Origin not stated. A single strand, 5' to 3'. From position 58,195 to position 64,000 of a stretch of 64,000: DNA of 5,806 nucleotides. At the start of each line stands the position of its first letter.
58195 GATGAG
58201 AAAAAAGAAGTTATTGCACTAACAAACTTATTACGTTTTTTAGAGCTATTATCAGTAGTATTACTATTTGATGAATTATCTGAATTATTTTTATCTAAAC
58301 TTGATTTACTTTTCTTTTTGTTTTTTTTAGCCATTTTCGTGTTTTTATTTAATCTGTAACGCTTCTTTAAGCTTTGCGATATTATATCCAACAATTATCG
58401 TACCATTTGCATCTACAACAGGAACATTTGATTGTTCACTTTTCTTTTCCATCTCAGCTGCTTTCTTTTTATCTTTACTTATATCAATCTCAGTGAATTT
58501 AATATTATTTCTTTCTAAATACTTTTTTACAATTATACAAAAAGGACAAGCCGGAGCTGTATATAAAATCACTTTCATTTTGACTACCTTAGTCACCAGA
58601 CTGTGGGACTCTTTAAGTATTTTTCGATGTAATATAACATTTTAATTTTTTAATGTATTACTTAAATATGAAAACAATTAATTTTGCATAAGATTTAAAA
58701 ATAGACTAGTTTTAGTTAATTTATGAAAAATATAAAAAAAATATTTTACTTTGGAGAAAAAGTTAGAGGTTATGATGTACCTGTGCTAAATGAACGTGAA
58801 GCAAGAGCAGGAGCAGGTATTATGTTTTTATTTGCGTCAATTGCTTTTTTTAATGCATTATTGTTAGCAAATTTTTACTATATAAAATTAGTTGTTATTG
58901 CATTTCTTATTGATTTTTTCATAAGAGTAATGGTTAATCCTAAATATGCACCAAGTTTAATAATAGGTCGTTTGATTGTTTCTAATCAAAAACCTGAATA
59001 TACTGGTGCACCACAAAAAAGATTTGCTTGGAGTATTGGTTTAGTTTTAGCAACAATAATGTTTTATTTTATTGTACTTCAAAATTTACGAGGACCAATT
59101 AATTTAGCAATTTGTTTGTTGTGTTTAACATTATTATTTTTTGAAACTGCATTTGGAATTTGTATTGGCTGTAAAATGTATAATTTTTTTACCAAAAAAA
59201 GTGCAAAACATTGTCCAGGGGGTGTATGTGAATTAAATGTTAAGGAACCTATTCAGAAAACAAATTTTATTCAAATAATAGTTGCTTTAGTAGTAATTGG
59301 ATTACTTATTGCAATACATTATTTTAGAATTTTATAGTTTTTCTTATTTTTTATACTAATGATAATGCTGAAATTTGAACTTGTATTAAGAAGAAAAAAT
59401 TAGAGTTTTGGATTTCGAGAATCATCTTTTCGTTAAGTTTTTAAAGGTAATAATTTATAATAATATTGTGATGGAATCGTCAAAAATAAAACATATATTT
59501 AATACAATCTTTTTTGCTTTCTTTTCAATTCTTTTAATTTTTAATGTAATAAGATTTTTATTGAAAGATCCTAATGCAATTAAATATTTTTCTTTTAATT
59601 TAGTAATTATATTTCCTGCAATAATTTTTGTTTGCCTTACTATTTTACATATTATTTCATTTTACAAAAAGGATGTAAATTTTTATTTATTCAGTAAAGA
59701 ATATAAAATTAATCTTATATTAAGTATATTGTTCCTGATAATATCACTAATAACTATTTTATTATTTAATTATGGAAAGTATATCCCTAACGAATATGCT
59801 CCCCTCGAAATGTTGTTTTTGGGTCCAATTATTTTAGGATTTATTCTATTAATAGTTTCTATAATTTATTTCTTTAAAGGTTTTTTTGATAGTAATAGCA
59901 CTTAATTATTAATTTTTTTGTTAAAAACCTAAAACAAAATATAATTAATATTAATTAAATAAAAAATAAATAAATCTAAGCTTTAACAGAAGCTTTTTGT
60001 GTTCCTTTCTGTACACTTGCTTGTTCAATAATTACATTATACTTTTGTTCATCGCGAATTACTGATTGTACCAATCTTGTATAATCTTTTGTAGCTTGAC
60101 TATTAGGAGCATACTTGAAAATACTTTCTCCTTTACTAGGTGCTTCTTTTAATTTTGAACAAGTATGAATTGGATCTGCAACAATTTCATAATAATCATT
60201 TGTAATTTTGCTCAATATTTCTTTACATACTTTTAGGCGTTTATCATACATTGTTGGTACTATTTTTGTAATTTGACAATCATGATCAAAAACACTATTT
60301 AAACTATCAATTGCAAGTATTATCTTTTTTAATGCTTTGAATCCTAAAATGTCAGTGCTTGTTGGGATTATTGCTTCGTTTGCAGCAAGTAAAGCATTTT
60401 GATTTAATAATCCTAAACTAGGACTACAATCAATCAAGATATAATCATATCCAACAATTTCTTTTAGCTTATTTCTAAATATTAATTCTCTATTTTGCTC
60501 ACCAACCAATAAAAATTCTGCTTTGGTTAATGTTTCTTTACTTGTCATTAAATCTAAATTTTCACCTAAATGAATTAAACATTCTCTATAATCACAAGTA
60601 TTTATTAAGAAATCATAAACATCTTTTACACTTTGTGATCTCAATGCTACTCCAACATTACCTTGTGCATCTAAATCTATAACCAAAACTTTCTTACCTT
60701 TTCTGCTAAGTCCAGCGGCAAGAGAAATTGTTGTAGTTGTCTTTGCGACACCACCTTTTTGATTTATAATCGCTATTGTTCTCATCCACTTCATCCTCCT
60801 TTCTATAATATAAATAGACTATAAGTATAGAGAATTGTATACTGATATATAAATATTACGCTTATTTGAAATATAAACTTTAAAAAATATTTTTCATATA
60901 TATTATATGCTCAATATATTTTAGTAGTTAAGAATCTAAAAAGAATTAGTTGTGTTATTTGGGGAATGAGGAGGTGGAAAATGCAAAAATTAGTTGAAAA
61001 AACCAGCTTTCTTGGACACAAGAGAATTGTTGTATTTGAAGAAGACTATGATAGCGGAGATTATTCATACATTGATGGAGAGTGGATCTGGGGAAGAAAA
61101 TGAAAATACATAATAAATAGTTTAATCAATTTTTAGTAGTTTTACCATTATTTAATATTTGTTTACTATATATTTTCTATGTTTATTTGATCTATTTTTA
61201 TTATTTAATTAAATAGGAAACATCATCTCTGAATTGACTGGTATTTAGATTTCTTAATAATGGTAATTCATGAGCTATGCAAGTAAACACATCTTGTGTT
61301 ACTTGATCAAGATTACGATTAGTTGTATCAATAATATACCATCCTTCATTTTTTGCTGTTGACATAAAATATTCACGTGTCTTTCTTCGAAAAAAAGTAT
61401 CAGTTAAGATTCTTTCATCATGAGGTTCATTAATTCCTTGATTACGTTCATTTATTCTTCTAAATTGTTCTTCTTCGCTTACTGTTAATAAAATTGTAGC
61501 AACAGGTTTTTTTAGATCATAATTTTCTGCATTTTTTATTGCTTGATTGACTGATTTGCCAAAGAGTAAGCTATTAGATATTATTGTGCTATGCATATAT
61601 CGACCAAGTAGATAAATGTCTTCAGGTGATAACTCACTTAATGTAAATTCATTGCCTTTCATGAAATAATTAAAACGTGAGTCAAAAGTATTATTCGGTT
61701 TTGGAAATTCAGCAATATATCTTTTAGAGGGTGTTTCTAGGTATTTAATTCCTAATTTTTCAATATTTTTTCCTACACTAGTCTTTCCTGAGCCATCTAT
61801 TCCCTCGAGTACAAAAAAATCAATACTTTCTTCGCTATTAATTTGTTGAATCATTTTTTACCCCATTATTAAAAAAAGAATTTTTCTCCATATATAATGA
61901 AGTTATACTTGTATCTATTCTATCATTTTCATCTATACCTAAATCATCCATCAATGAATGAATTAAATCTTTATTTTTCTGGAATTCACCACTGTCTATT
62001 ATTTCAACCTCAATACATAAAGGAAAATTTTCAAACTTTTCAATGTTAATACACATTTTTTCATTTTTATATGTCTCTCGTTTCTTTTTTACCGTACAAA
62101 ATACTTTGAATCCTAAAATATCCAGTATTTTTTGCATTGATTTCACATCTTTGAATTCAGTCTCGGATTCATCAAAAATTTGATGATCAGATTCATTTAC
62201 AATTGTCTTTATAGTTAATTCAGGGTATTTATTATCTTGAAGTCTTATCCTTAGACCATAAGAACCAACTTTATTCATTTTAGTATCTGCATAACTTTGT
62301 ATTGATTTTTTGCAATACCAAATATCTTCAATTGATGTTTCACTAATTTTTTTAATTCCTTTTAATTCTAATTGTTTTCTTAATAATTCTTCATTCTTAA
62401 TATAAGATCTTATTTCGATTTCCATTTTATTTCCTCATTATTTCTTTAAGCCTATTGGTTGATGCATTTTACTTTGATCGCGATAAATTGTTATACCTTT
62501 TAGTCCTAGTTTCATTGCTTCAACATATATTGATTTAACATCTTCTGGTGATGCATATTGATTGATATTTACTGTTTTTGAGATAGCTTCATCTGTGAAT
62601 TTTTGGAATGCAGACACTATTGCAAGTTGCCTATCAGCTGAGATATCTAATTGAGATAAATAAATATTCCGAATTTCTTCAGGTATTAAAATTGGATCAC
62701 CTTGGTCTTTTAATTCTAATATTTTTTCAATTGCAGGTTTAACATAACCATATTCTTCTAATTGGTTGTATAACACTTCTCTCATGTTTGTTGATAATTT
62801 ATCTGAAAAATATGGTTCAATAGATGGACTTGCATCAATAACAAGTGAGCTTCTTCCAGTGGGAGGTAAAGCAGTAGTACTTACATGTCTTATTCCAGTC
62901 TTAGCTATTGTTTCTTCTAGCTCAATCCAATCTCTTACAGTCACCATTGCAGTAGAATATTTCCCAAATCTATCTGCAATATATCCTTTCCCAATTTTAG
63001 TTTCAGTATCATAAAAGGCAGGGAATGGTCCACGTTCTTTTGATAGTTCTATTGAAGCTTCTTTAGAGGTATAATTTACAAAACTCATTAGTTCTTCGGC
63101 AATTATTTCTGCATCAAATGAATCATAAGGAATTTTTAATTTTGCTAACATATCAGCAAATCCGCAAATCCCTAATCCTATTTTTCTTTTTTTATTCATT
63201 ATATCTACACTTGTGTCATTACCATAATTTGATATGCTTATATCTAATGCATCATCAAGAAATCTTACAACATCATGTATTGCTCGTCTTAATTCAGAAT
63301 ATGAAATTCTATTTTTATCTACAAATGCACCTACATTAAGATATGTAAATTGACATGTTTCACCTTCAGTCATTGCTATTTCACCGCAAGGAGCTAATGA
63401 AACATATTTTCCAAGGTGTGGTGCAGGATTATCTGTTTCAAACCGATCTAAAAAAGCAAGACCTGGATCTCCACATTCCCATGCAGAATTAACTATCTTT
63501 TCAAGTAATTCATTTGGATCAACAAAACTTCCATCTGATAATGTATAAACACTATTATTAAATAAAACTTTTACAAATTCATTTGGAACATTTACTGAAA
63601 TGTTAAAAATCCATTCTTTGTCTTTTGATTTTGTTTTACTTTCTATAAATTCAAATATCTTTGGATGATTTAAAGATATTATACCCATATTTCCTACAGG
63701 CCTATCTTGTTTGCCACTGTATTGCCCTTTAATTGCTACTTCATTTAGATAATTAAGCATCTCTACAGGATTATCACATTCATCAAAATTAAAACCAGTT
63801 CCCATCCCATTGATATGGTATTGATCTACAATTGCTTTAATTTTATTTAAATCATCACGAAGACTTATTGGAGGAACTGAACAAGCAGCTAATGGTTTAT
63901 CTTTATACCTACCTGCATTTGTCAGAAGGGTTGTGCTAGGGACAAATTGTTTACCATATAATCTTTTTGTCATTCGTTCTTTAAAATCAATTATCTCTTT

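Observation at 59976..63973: Cone-less NrdJ paralogue clustered with CYTH and Tmk-like kinase genes beside a ParA, a possible nucleotide-metabolism module of mobile or viral origin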

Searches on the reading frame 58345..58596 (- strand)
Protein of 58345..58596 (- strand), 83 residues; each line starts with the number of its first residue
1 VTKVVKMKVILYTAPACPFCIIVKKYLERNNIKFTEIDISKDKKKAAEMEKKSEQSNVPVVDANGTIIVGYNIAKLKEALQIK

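Call 6: search_protein_families(library=pfam, proteins=[window:58345-58596:-], max_evalue=0.01)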
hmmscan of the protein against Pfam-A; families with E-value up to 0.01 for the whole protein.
window:58345-58596:- (83 aa): 4 families
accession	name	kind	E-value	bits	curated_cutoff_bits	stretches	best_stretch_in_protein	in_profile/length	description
PF00462.30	Glutaredoxin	-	3.8e-17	62.7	22.9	1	9-68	1-60/60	Glutaredoxin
PF13417.12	GST_N_3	-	5.9e-07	30.2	22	1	11-69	1-58/75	Glutathione S-transferase, N-terminal domain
PF04908.21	SH3BGR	-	0.00073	20.1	21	1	23-55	23-56/99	SH3-binding, glutamic acid-rich protein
PF05768.20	Glrx-like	-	0.00078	20.2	26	1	8-65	1-57/77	Glutaredoxin-like domain (DUF836)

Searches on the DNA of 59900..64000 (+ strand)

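Call 50: search_dna_similar(query=window:59900-64000:+, collection=phages, mode=distant, max_rows=10)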
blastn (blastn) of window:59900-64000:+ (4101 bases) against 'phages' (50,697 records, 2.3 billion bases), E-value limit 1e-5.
Records with a match: 1; places in all: 1; records where one place covers at least 80% of the query: 0.
Best place of each record, by identity: 60-80% 1.
By first word of the organism name: Bacteriophage 1.
By host as written in the record: - 1.
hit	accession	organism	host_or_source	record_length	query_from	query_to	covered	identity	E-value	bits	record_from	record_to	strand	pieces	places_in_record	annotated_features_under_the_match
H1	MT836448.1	Bacteriophage sp.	human fecal samples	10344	758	865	3%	74.3%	4e-7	64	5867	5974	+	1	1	record has no annotation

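Call 51: search_dna_similar(query=window:59900-64000:+, collection=plasmids, mode=distant, max_rows=10)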
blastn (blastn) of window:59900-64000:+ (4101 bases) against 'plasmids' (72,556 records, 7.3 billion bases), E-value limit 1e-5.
Records with a match: 3; places in all: 3; records where one place covers at least 80% of the query: 0.
Best place of each record, by identity: 60-80% 3.
By first word of the organism name: Athalassotoga 1; Megamonas 1; Vibrio 1.
By predicted mobility (MOB-suite, as given by PLSDB): non-mobilizable 2; mobilizable 1.
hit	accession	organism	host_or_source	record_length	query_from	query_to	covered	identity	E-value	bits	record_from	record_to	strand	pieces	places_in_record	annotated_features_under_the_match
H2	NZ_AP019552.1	Athalassotoga saccharophila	-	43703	758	914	4%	71.4%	1e-6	64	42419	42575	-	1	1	ParA family protein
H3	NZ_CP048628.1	Megamonas funiformis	Homo sapiens,isolate gDNA,feces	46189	758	877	3%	74.4%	8e-9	73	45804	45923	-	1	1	none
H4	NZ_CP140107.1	Vibrio alfacsensis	Scophthalmus maximus,intestinal tract ...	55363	755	866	3%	76.3%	8e-9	73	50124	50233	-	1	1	ParA family protein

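Call 91: search_rna_families(sources=[L002, L007, L020, L027, L037, L042, L044, L046, L053, L057, L060], threshold=gathering)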
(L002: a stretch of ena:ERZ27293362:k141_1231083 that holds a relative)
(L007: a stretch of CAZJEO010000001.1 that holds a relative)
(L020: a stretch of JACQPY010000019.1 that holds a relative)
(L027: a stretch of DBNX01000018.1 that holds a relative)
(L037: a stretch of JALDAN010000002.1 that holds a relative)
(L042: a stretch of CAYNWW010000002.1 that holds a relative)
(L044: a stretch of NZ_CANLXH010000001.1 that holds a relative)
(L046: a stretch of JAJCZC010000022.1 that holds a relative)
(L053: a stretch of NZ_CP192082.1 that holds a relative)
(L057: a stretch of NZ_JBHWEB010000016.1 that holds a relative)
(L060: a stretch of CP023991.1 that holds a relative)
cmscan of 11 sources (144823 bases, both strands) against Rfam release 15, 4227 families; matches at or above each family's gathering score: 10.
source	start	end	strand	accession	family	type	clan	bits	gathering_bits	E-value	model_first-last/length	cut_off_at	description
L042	1920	1991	-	RF00005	tRNA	Gene; tRNA;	CL00001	72.6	29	1.3e-13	1-71/71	no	tRNA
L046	4328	4401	+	RF00005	tRNA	Gene; tRNA;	CL00001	71.8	29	2.3e-13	1-71/71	no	tRNA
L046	4572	4645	+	RF00005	tRNA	Gene; tRNA;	CL00001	71.6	29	2.6e-13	1-71/71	no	tRNA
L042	1014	1086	-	RF00005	tRNA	Gene; tRNA;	CL00001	70.5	29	5e-13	1-71/71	no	tRNA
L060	2782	2853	+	RF00005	tRNA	Gene; tRNA;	CL00001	70.5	29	5e-13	1-71/71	no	tRNA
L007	5642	5715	+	RF00005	tRNA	Gene; tRNA;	CL00001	69.4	29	1.1e-12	1-71/71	no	tRNA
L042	1669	1740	-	RF00005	tRNA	Gene; tRNA;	CL00001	65.8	29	1e-11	1-71/71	no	tRNA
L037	12839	12910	-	RF00005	tRNA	Gene; tRNA;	CL00001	65.5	29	1.2e-11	1-71/71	no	tRNA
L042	1783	1865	-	RF00005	tRNA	Gene; tRNA;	CL00001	60.5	29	2.9e-10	1-71/71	no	tRNA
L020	11606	11687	-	RF00005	tRNA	Gene; tRNA;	CL00001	58.7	29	9.2e-10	1-71/71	no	tRNA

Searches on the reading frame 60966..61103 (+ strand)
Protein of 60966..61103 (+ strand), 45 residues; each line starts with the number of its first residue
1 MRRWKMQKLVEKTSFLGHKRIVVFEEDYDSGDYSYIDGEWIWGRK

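Call 6: search_protein_families(library=pfam, proteins=[window:60966-61103:+], max_evalue=0.01)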
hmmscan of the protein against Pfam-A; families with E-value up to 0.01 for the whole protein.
window:60966-61103:+ (45 aa): 0 families

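Call 7: search_protein_families(library=ncbifam, proteins=[window:60966-61103:+], max_evalue=0.01)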
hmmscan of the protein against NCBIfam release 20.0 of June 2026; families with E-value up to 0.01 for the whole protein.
window:60966-61103:+ (45 aa): 0 families

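Call 88: search_protein_families(library=padloc, proteins=[window:60981-61103:+], max_evalue=0.001)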
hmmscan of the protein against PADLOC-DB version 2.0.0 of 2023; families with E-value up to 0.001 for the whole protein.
window:60981-61103:+ (40 aa): 0 families

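Call 89: search_protein_families(library=phrogs, proteins=[window:60981-61103:+], max_evalue=0.001)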
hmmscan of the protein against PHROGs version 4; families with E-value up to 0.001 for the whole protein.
window:60981-61103:+ (40 aa): 0 families
